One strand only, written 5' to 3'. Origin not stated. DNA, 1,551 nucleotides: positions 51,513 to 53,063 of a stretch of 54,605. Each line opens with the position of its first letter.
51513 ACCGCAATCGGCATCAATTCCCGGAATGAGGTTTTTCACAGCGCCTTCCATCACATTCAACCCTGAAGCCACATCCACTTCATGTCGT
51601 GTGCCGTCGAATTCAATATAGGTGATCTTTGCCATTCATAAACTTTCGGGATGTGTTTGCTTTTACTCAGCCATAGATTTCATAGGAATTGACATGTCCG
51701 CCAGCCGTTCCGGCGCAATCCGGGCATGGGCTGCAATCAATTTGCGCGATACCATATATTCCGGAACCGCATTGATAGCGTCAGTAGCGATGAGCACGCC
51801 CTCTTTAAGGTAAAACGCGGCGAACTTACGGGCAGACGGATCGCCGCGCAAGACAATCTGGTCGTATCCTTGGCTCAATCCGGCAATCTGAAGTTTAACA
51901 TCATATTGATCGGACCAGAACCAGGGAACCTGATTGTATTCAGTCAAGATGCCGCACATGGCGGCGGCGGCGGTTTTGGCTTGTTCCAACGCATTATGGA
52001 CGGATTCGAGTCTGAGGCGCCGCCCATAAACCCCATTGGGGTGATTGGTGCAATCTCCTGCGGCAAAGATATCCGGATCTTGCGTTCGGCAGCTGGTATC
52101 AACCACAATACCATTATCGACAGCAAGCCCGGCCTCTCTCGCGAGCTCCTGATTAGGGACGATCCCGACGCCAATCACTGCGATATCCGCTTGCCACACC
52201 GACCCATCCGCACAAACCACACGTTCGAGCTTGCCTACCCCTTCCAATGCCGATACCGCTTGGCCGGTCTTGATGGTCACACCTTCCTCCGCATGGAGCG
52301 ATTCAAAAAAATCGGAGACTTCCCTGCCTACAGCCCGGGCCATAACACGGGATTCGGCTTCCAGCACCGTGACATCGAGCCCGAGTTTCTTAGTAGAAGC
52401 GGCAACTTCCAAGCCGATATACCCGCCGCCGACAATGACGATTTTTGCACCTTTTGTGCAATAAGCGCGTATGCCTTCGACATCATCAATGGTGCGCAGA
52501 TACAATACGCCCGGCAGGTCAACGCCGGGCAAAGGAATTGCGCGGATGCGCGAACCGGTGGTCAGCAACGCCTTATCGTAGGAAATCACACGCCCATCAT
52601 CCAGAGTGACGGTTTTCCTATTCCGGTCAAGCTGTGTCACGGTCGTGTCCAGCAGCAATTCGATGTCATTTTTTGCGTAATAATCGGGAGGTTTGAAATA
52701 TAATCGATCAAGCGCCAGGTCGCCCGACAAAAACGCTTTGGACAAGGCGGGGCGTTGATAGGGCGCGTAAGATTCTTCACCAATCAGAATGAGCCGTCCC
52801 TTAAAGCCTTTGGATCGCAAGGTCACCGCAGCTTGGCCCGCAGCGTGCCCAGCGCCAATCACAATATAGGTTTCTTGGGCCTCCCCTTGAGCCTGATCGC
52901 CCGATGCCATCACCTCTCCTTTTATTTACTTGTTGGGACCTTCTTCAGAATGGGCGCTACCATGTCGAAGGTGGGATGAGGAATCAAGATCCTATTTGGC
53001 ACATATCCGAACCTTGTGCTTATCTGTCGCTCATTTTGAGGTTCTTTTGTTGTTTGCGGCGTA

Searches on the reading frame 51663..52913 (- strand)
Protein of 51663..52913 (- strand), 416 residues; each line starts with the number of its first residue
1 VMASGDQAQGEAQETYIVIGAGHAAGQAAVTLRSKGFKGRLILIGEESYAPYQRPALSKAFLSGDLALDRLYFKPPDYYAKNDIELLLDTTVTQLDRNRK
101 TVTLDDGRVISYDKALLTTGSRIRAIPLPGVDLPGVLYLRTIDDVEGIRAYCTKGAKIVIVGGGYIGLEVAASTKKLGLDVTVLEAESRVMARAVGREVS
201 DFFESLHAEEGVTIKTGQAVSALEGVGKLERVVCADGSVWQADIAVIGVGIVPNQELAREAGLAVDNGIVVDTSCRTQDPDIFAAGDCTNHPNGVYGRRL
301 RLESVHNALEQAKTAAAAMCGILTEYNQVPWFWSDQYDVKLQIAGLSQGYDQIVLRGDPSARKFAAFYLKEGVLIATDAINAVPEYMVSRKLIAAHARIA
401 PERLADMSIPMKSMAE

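Call 77: search_protein_families(library=pfam, proteins=[window:51663-52913:-])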
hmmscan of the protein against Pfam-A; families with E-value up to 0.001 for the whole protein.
window:51663-52913:- (416 aa): 10 families
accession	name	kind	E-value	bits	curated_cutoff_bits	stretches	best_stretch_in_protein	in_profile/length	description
PF07992.20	Pyr_redox_2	-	5.3e-70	236.6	26.1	1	16-312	3-291/291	Pyridine nucleotide-disulphide oxidoreductase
PF14759.12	Reductase_C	-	1.3e-32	112.6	25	1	331-414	1-84/85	Reductase C-terminal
PF00070.33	Pyr_redox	-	1.7e-19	70.5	22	1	157-234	1-79/82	Pyridine nucleotide-disulphide oxidoreductase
PF13738.12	Pyr_redox_3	-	9.3e-08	32.1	30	0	159-188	1-31/305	Pyridine nucleotide-disulphide oxidoreductase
PF01266.30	DAO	-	2e-06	28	27.9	1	157-190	1-34/353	FAD dependent oxidoreductase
PF01134.28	GIDA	-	4.2e-05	23.2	22.1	0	157-187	1-31/391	Glucose inhibited division protein A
PF13450.12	NAD_binding_8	-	0.00021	22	21.9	0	160-194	1-35/68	NAD(P)-binding Rossmann-like domain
PF05834.18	Lycopene_cycl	-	0.00043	19.9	23.4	0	158-192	2-38/380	Lycopene cyclase protein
PF01262.27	AlaDh_PNT_C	-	0.00046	20.1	23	1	154-193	27-66/214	Alanine dehydrogenase/PNT, C-terminal domain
PF03486.20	HI0933_like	-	0.00056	19.9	50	0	157-190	2-35/244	HI0933-like protein Rossmann domain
